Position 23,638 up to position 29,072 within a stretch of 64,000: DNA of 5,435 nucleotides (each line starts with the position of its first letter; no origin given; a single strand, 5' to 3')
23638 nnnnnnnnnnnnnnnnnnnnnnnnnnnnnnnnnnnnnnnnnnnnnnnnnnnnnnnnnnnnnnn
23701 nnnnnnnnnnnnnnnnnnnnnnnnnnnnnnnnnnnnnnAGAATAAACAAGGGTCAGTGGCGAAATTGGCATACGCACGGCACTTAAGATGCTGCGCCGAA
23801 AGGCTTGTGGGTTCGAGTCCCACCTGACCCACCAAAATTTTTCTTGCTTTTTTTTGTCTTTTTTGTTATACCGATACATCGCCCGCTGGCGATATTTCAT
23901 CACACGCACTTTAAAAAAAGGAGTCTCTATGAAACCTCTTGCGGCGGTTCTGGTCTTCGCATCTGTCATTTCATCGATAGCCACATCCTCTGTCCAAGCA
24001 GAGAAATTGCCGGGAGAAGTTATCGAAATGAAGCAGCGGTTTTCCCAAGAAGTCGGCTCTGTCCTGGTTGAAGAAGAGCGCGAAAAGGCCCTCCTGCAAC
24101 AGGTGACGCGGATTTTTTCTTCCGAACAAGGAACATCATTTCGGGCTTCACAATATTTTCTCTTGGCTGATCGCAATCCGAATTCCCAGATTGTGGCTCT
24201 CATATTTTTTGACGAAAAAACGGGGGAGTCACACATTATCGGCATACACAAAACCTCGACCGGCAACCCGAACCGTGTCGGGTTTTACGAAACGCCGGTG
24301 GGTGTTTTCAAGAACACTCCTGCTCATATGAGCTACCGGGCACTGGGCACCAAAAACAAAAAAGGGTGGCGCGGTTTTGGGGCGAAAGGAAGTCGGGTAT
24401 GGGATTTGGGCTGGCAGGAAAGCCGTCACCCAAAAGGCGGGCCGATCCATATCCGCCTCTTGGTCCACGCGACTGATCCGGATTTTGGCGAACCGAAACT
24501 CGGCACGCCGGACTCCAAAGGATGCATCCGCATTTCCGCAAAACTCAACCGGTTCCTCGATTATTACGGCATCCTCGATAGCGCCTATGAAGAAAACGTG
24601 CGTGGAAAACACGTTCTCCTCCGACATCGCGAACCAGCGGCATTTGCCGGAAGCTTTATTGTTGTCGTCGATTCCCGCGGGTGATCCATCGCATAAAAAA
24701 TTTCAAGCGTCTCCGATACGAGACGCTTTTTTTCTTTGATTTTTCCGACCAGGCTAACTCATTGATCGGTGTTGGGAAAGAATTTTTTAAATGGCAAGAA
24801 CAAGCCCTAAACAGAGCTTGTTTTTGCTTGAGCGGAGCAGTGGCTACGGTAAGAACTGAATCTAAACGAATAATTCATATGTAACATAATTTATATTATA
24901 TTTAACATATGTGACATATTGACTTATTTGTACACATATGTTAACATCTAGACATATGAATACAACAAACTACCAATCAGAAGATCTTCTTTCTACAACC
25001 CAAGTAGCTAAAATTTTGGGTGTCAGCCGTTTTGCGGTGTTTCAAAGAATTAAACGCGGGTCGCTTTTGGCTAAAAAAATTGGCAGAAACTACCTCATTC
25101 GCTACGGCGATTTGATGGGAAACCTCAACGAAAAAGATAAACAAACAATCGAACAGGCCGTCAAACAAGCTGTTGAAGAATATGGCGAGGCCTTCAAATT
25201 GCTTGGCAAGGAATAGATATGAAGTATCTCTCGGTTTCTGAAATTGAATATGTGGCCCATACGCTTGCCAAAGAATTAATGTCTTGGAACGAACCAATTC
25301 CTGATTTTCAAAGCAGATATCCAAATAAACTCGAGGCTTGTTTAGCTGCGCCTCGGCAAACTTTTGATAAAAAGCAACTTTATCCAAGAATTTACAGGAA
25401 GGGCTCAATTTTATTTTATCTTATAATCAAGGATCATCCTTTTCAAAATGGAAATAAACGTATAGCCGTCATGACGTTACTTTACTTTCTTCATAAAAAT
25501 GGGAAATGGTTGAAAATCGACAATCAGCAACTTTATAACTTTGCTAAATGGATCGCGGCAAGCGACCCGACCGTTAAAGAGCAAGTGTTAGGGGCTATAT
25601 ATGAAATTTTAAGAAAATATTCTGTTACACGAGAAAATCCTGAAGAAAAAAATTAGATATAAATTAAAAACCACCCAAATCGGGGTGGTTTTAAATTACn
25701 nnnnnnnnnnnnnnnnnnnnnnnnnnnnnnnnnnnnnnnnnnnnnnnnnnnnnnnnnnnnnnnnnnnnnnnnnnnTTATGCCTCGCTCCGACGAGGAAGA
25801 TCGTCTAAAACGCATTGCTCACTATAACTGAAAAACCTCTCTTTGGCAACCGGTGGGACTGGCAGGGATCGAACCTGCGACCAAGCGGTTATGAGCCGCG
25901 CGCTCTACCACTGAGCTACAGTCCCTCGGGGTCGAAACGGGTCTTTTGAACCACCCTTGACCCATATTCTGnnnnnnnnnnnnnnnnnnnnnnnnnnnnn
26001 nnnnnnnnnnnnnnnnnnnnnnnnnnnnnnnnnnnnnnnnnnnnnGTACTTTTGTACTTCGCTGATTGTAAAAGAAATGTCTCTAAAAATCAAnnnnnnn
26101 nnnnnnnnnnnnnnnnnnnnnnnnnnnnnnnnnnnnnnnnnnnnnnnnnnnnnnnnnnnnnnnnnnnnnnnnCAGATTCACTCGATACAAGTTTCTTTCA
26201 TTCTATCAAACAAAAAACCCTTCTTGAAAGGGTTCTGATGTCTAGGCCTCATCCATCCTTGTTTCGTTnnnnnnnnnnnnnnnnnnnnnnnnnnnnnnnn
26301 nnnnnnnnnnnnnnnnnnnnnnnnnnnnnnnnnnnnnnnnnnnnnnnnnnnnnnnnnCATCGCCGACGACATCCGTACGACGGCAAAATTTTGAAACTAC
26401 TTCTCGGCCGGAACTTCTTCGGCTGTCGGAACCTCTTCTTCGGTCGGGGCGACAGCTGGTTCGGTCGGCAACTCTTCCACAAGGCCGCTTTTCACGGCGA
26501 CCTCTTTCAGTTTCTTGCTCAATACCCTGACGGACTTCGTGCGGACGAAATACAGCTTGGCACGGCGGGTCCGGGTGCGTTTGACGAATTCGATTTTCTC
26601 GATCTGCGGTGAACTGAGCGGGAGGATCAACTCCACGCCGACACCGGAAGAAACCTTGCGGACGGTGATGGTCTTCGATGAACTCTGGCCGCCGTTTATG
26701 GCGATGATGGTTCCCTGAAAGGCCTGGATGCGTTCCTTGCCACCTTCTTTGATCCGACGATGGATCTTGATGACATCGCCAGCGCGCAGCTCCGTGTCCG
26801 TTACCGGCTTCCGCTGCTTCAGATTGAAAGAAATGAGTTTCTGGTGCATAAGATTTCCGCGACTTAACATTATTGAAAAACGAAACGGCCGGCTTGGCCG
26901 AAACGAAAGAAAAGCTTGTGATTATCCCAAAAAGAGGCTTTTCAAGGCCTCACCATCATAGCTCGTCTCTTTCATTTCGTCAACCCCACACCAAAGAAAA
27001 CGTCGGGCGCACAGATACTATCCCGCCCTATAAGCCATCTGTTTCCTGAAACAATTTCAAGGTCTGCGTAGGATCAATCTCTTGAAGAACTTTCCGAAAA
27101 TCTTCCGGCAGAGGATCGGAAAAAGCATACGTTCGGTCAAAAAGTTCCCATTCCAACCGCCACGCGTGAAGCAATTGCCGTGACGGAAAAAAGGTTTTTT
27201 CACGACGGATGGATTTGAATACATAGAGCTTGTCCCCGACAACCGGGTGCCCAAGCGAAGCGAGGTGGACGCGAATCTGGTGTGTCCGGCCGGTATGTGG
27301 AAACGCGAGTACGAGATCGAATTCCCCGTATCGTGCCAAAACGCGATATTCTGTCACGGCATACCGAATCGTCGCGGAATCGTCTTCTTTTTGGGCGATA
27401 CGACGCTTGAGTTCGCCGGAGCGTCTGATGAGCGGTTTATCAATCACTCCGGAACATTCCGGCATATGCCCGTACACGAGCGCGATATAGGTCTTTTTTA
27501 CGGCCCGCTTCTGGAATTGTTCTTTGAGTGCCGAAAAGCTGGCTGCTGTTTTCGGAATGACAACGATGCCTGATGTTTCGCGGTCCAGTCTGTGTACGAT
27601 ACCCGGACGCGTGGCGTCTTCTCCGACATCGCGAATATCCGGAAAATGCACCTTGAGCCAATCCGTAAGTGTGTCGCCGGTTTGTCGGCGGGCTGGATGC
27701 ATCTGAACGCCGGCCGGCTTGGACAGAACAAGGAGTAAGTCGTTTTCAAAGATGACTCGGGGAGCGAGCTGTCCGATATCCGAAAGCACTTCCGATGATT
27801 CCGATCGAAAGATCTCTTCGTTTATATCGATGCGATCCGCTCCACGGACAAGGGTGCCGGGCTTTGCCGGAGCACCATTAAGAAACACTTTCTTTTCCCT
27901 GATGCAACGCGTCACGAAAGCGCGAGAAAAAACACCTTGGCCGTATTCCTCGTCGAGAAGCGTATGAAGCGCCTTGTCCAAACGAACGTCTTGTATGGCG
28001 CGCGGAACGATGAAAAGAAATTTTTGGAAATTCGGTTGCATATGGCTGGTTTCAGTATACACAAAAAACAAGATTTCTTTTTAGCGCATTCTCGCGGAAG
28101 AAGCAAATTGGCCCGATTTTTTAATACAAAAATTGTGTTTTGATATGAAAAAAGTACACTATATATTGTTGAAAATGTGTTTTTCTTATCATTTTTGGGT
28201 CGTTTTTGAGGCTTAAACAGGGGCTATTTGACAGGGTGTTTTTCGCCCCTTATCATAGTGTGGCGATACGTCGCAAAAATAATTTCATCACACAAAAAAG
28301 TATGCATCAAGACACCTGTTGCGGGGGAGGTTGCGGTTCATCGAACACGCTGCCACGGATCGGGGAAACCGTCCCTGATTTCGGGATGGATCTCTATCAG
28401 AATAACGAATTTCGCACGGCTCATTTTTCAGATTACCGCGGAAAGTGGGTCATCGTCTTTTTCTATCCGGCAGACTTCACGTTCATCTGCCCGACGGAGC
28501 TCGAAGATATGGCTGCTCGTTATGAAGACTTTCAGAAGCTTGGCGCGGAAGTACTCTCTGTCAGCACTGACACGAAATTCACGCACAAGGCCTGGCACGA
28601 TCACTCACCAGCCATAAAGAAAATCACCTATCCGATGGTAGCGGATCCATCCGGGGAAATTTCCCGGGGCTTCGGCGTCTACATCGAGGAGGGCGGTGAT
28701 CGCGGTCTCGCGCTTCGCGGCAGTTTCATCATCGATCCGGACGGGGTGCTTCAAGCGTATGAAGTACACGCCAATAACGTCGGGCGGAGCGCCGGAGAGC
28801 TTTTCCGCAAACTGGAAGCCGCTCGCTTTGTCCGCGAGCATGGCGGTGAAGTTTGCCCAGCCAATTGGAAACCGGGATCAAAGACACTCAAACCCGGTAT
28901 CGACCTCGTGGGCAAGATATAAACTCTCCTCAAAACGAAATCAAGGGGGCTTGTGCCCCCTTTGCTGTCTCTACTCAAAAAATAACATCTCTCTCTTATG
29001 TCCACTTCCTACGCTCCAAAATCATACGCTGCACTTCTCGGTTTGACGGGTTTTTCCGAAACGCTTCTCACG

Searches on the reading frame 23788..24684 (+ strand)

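Call 12: search_protein_families(library=pfam, proteins=[window:23788-24684:+])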
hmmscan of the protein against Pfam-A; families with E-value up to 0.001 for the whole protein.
window:23788-24684:+ (298 aa): 1 family
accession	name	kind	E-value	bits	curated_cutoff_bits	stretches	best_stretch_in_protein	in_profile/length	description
PF03734.19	YkuD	-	5.5e-05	24.2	23.4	1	153-258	25-136/146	L,D-transpeptidase catalytic domain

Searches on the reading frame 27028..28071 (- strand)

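Call 10: search_protein_families(library=pfam, proteins=[window:27028-28071:-])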
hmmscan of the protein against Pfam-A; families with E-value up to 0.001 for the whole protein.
window:27028-28071:- (347 aa): 2 families
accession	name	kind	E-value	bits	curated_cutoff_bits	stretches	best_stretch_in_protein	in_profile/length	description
PF00849.27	PseudoU_synth_2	-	1.4e-29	103.7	26.8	1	113-272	2-152/152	RNA pseudouridylate synthase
PF01479.30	S4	-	0.00055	20.1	22.8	0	47-81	12-48/48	S4 domain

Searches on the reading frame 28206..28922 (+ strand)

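Call 12: search_protein_families(library=pfam, proteins=[window:28206-28922:+])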
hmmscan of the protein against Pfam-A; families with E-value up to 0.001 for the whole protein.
window:28206-28922:+ (238 aa): 4 families
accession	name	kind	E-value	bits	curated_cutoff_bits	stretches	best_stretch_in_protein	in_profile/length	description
PF00578.27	AhpC-TSA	-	2.9e-39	134.3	26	1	52-184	1-123/124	AhpC/TSA family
PF08534.16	Redoxin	-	1.8e-18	67.2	26.6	1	53-193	3-139/148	Redoxin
PF10417.14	1-cysPrx_C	-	5.4e-08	33.1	21.1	1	207-229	3-28/41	C-terminal domain of 1-Cys peroxiredoxin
PF02630.20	SCO1-SenC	-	0.00076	19.9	22.8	0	73-117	15-59/134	SCO1/SenC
